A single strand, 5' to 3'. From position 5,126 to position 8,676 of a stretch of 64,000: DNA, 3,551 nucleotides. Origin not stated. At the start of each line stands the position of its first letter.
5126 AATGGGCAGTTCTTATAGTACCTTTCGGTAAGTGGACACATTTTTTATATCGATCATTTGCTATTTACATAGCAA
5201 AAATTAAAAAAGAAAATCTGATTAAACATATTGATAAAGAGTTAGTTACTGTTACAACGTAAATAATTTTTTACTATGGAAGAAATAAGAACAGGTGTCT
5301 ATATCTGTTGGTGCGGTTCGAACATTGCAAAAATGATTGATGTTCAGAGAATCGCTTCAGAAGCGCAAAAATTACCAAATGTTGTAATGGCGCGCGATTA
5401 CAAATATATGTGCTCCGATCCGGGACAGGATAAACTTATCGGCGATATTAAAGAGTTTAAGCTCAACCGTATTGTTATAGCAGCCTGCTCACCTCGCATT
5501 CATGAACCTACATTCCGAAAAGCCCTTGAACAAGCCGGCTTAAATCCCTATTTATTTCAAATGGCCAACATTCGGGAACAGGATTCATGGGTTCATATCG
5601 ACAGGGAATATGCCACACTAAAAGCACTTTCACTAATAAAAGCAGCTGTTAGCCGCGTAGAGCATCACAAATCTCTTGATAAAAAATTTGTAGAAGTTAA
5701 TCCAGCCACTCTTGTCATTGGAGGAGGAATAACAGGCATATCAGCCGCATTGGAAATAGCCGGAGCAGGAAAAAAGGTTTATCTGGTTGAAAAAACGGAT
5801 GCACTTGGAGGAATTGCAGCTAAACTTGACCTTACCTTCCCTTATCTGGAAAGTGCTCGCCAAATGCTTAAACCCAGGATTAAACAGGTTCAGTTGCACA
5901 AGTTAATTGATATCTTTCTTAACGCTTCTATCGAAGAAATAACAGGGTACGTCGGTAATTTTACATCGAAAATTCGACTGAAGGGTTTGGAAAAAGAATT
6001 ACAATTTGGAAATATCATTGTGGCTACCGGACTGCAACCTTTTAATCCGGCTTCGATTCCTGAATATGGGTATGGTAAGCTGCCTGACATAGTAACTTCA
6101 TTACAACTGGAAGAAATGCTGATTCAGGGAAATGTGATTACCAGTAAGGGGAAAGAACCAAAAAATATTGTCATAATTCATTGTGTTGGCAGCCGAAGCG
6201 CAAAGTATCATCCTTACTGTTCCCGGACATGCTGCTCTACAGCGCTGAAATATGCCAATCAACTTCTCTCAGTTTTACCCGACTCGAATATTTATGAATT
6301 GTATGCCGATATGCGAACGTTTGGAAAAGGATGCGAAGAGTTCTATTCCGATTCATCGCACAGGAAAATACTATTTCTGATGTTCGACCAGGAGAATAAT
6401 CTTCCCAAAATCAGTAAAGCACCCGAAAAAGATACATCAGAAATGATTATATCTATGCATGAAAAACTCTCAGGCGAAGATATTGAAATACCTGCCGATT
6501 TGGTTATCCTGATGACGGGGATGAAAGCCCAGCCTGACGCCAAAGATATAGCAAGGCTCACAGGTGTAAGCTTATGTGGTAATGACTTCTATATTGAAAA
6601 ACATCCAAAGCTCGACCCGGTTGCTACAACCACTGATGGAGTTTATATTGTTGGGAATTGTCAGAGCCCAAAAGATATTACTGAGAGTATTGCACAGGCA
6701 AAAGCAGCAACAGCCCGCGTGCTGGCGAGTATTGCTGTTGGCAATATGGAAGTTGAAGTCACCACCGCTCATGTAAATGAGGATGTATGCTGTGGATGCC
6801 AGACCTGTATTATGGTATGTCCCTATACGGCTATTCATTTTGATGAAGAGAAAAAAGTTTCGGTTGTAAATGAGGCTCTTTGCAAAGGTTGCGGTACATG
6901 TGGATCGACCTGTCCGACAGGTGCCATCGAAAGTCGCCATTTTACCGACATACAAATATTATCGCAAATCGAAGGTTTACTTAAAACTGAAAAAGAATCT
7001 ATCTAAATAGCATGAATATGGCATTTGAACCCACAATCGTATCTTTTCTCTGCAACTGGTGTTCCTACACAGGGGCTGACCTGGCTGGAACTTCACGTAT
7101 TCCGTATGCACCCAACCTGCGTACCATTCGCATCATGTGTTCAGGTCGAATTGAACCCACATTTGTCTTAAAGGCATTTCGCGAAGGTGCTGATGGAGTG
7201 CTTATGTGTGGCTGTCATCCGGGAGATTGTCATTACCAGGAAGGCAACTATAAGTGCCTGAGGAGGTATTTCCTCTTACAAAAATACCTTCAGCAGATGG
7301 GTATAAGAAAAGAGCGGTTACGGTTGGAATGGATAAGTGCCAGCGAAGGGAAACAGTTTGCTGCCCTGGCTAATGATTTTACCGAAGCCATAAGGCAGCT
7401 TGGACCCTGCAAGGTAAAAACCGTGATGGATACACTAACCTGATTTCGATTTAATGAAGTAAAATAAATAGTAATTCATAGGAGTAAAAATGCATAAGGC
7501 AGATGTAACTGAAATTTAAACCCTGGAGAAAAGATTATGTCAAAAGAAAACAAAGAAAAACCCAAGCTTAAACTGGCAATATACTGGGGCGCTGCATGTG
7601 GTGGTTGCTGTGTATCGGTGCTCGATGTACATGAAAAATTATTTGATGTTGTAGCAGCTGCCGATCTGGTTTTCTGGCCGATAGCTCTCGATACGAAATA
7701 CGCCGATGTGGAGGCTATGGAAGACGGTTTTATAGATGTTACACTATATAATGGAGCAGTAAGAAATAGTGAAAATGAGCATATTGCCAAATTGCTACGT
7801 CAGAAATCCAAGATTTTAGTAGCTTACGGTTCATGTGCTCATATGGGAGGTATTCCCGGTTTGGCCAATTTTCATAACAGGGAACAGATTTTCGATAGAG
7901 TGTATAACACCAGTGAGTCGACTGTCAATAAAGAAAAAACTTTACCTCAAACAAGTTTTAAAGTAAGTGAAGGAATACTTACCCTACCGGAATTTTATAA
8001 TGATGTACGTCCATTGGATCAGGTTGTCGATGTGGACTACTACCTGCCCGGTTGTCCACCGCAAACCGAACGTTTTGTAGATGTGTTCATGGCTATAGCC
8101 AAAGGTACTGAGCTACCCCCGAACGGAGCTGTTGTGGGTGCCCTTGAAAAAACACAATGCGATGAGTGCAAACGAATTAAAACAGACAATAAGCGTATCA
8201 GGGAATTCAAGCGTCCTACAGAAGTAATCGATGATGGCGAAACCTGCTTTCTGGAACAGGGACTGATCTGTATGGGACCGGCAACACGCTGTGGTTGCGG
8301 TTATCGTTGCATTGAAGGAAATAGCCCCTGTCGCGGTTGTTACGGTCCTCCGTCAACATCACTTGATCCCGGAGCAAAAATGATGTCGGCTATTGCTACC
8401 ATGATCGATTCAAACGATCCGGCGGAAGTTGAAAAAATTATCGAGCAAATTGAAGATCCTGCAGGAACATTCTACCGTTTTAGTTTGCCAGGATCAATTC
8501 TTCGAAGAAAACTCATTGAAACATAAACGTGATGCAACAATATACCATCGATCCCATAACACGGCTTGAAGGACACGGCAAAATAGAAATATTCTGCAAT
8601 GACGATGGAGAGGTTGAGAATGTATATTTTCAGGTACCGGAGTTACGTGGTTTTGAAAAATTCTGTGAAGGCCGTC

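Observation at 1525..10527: Rex-linked HdrA'-QmoC-like-HdrA''-MvhDGA operon in a Bacteroidota: a hydrogenase wired to a membrane b-type cytochrome, with no HdrB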

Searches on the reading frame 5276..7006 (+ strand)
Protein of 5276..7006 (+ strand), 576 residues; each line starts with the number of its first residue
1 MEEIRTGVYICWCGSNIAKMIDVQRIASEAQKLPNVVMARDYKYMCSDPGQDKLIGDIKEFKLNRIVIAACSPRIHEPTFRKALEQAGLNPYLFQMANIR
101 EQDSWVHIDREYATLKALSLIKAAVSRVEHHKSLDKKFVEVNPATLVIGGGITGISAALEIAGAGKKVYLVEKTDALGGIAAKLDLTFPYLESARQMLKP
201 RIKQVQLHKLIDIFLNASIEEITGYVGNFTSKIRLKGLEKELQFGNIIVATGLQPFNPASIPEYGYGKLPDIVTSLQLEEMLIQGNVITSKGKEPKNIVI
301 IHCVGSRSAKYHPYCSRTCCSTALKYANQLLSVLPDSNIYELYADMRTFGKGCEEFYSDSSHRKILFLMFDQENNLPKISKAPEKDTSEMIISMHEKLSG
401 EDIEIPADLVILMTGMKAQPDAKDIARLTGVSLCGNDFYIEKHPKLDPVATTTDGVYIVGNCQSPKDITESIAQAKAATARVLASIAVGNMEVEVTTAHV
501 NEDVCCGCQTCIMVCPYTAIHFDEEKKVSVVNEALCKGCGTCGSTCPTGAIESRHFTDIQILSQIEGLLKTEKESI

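Call 3: search_protein_families(library=pfam, proteins=[window:5276-7006:+], max_evalue=0.001)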
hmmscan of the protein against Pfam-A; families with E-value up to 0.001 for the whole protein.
window:5276-7006:+ (576 aa): 16 families
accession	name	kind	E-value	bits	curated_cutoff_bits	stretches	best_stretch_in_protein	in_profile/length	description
PF07992.20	Pyr_redox_2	-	1e-14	55.1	26.1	1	145-274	3-131/291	Pyridine nucleotide-disulphide oxidoreductase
PF00037.32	Fer4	-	9.8e-11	41.5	21.1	2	530-552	2-24/24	4Fe-4S binding domain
PF14697.11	Fer4_21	-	5.3e-10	39.7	35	1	498-552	1-58/59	4Fe-4S dicluster domain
PF12831.13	FAD_oxidored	-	3.4e-08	33.7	27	1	146-182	3-39/416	FAD dependent oxidoreductase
PF25160.1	LdpA_Fe-S-bd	-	5.4e-07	29.7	27.6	1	510-555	8-47/49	LdpA Fe-S cluster-binding domain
PF00890.30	FAD_binding_2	-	7e-07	29.2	20.4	1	146-179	3-36/414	FAD binding domain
PF12838.12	Fer4_7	-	2.3e-06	28.4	27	1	505-550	2-52/52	4Fe-4S dicluster domain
PF12837.12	Fer4_6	-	2.7e-06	27.5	25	1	529-551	2-24/24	4Fe-4S binding domain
PF13484.11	Fer4_16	-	2.9e-06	28.4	30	0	536-557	2-22/66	4Fe-4S double cluster binding domain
PF13738.12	Pyr_redox_3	-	8.5e-06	25.7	30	1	131-255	152-269/305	Pyridine nucleotide-disulphide oxidoreductase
PF01266.30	DAO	-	1.2e-05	25.4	27.9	1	146-178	3-35/353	FAD dependent oxidoreductase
PF13450.12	NAD_binding_8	-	1.5e-05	25.6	21.9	1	147-182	1-36/68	NAD(P)-binding Rossmann-like domain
PF13237.11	Fer4_10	-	2.3e-05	24.7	25.5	1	500-547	4-53/53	4Fe-4S dicluster domain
PF13187.11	Fer4_9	-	2.8e-05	24.5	27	1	505-551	2-52/52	4Fe-4S dicluster domain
PF00070.33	Pyr_redox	-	0.00038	21.3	22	0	146-178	3-35/82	Pyridine nucleotide-disulphide oxidoreductase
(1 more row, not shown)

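Call 4: search_protein_families(library=ncbifam, proteins=[window:5276-7006:+], max_evalue=0.001)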
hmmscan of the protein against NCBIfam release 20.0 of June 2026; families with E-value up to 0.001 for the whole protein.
window:5276-7006:+ (576 aa): 87 families (the best 25 are shown)
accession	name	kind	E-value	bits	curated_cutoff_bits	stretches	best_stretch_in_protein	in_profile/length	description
NF040770.1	hetero_SS_HdrA2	exception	3e-173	577.9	1100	2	239-574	313-646/777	CoB-CoM heterodisulfide reductase HdrA2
NF041778.1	hetero_SS_HdrA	equivalog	9.1e-129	430.5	1400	2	241-571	325-653/771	ferredoxin:CoB-CoM heterodisulfide reductase subunit HdrA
NF041891.1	hdrA_Methbact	equivalog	3.1e-119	399.3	1300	2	240-574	311-641/762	ferredoxin:CoB-CoM heterodisulfide reductase subunit HdrA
NF009410.0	PRK12771.1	subfamily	4.9e-14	51.8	516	2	505-552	514-561/566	NAD(P)-binding protein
NF040864.1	HgcB_ferredoxin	equivalog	2.1e-11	43.5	99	1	494-553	5-63/93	mercury methylation ferredoxin HgcB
TIGR02179.1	PorD_KorD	subfamily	4.5e-11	42.7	60.05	1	499-553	21-74/78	2-oxoacid:acceptor oxidoreductase, delta subunit, pyruvate/2-ketoisovalerate family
TIGR01944.1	rnfB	subfamily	5e-11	42.5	68.7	1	489-557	99-166/190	RnfABCDGE type electron transport complex subunit B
NF007203.0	PRK09624.1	equivalog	1.4e-10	41.3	171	1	492-552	40-99/105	pyuvate ferredoxin oxidoreductase subunit delta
NF007204.0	PRK09625.1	equivalog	1.5e-10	41.2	125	1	469-550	27-105/133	pyruvate flavodoxin oxidoreductase subunit delta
NF040684.1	PorD_Arch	equivalog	9.9e-10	38.4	120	1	500-554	29-82/85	pyruvate synthase subunit PorD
TIGR02700.1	flavo_MJ0208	hypoth_equivalog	3.1e-09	36.4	251.35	1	452-554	95-197/234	dihydromethanopterin reductase (acceptor)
TIGR03294.1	FrhG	equivalog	5.1e-09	36.2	245.5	2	529-552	169-192/228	coenzyme F420 hydrogenase subunit gamma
NF007202.0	PRK09623.1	equivalog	1e-08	35.4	166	1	497-552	45-99/105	3-methyl-2-oxobutanoate dehydrogenase subunit delta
NF038196.1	ferrodoxin_EFR1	subfamily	1.7e-08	34.8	75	1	475-554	157-232/242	EFR1 family ferrodoxin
NF045790.1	OxalOxreddelta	equivalog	2e-08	33.8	230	1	499-553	256-308/316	oxalate oxidoreductase subunit delta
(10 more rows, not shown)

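Call 25: search_solved_structures(query=window:5276-7006:+, max_evalue=1e-10, show_alignments=1)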
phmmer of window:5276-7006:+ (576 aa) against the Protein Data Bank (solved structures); distinct sequences matched with E-value up to 1e-10: 7.
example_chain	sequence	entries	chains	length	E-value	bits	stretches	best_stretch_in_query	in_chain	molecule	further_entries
8rvu_a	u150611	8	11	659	4.5e-147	494.3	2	239-570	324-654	H(2):CoB-CoM heterodisulfide,ferredoxin reductase subunit A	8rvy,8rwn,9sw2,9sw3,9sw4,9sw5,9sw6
8rvv_A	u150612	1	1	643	1.1e-145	489.7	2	239-569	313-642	H(2):CoB-CoM heterodisulfide,ferredoxin reductase subunit A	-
5odc_A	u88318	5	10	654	1.6e-143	482.5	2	241-570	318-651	Heterodisulfide reductase, subunit A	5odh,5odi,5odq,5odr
9sfi_A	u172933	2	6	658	9.7e-135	453.6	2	238-573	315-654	CoB--CoM heterodisulfide reductase iron-sulfur subunit A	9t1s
7bkb_A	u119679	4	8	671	2e-130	439.3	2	242-568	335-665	CoB--CoM heterodisulfide reductase iron-sulfur subunit A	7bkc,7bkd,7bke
6tjr_A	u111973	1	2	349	1.4e-43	152.7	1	145-483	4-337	Fumarate reductase/succinate dehydrogenase flavoprotein domain protein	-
9sw6_G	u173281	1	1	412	3.6e-12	49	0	494-552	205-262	Polyferredoxin protein MvhB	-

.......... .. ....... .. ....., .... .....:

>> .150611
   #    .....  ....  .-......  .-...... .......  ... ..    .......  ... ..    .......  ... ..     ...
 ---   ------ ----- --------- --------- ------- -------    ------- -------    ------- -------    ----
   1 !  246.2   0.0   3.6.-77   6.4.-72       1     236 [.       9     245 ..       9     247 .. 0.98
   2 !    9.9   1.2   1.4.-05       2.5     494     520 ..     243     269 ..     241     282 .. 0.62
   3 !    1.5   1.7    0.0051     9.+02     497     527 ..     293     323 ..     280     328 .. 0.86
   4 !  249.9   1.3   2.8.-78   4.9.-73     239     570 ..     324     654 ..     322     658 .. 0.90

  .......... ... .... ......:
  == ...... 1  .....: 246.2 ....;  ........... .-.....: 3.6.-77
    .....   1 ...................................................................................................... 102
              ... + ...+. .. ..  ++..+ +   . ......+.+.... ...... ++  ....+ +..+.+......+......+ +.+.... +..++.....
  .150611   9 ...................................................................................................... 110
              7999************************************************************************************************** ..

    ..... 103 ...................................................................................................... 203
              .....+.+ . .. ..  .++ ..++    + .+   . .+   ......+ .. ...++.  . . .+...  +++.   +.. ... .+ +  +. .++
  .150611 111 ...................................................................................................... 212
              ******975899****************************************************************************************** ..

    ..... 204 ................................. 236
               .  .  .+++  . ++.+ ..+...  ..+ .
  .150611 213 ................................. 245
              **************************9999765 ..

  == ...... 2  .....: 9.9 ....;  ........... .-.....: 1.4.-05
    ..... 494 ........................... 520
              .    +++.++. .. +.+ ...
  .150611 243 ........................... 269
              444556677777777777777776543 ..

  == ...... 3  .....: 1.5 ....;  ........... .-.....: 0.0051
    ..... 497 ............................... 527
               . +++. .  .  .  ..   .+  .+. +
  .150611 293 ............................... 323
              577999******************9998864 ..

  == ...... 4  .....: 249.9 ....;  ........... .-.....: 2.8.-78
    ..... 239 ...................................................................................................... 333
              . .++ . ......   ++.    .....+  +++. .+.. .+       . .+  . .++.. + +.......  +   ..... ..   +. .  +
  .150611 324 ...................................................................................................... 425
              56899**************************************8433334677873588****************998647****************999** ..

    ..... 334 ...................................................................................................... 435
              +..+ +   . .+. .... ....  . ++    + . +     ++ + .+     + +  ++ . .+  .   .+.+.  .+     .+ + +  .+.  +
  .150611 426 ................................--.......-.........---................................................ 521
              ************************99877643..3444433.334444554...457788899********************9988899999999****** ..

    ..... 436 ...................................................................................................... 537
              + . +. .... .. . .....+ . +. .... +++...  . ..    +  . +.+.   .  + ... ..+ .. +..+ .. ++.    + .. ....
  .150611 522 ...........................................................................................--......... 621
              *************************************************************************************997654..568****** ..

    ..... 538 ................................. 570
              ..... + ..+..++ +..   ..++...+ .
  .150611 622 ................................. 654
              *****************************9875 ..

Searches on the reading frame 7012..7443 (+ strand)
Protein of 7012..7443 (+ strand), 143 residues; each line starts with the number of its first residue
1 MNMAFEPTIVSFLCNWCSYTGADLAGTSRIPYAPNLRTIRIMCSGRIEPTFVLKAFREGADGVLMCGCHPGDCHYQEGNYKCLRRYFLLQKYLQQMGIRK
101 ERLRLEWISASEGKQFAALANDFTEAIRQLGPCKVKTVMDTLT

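Call 3: search_protein_families(library=pfam, proteins=[window:7012-7443:+], max_evalue=0.001)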
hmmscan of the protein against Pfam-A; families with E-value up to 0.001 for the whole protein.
window:7012-7443:+ (143 aa): 1 family
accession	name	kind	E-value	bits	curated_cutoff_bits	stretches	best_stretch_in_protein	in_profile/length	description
PF02662.21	FlpD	-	5e-54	182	22.3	1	9-131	1-123/123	Methyl-viologen-reducing hydrogenase, delta subunit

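Call 4: search_protein_families(library=ncbifam, proteins=[window:7012-7443:+], max_evalue=0.001)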
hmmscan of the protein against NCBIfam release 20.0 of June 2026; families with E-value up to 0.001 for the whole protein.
window:7012-7443:+ (143 aa): 3 families
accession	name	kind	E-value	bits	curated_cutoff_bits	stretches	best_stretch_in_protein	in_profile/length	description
NF040770.1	hetero_SS_HdrA2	exception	8e-54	183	1100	1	6-134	647-775/777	CoB-CoM heterodisulfide reductase HdrA2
NF045873.1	F420_non_VhuD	exception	5.7e-37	126.8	215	1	6-136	1-131/132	F420-non-reducing hydrogenase iron-sulfur subunit VhuD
NF041891.1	hdrA_Methbact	equivalog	1.2e-12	46.9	1300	1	6-127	643-758/762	ferredoxin:CoB-CoM heterodisulfide reductase subunit HdrA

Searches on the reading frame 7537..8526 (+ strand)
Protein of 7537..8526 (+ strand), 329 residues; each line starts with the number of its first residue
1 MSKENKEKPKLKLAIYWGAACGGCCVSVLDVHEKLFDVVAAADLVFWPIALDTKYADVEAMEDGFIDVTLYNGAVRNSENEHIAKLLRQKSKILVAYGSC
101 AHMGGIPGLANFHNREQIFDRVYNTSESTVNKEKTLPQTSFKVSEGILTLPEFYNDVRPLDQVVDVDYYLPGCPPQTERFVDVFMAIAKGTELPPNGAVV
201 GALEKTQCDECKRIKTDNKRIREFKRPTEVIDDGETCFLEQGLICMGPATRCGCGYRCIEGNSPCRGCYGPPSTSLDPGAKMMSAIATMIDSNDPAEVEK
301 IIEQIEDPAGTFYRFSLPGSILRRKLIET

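Call 3: search_protein_families(library=pfam, proteins=[window:7537-8526:+], max_evalue=0.001)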
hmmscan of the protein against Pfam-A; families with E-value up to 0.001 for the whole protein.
window:7537-8526:+ (329 aa): 1 family
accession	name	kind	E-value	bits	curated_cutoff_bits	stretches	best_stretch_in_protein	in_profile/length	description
PF01058.29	Oxidored_q6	-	1.8e-25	89.6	27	1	21-186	1-127/128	NADH ubiquinone oxidoreductase, 20 Kd subunit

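Call 4: search_protein_families(library=ncbifam, proteins=[window:7537-8526:+], max_evalue=0.001)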
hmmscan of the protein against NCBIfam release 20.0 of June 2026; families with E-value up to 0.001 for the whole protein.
window:7537-8526:+ (329 aa): 14 families
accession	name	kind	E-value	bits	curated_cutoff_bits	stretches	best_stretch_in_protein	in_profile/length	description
NF045875.1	F420_non_VhuG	exception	2.8e-67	226.9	450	1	10-325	4-284/286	F420-non-reducing hydrogenase subunit VhuG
NF040831.1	sulfhyd_ShyD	equivalog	2.1e-22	79.9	460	1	11-198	1-158/240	NAD(P)-dependent hydrogenase/sulfhydrogenase 2 subunit delta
NF040836.1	sulfhyd_HydD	equivalog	4.1e-20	72.1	500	1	8-183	3-149/261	NADPH-dependent hydrogenase/sulfhydrogenase 1 subunit delta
TIGR03294.1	FrhG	equivalog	1.9e-16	60.5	245.5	2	19-109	10-96/228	coenzyme F420 hydrogenase subunit gamma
NF005012.1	PRK06411.1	subfamily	8.1e-09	35.2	116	1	153-189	120-156/166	NADH-quinone oxidoreductase subunit NuoB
TIGR01957.1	nuoB_fam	subfamily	5.1e-08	32.9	142.7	1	153-188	104-139/145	NADH-quinone oxidoreductase subunit B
NF011395.0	PRK14820.1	equivalog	1.4e-06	28.2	263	1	153-188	119-154/180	NADH-quinone oxidoreductase subunit B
NF011392.0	PRK14817.1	equivalog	1.4e-06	28.1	271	1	151-189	120-158/182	NADH-quinone oxidoreductase subunit B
NF011394.0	PRK14819.1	equivalog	5.9e-06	26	312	1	153-189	118-154/264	NADH-quinone oxidoreductase subunit B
NF011390.0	PRK14815.1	equivalog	1.7e-05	24.2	281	1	154-189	120-155/183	NADH dehydrogenase subunit B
NF011391.0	PRK14816.1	equivalog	4.4e-05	23.1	283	1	152-189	138-175/196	NADH-quinone oxidoreductase subunit B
NF009808.0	PRK13292.1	equivalog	8.2e-05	20.6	1156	1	152-189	110-147/791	NADH-quinone oxidoreductase subunit B/C/D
NF011388.0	PRK14813.1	equivalog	0.00015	21.7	294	0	154-188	116-150/189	NADH dehydrogenase subunit B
NF011389.0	PRK14814.1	equivalog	0.00053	19.8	285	0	154-188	120-154/186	NADH dehydrogenase subunit B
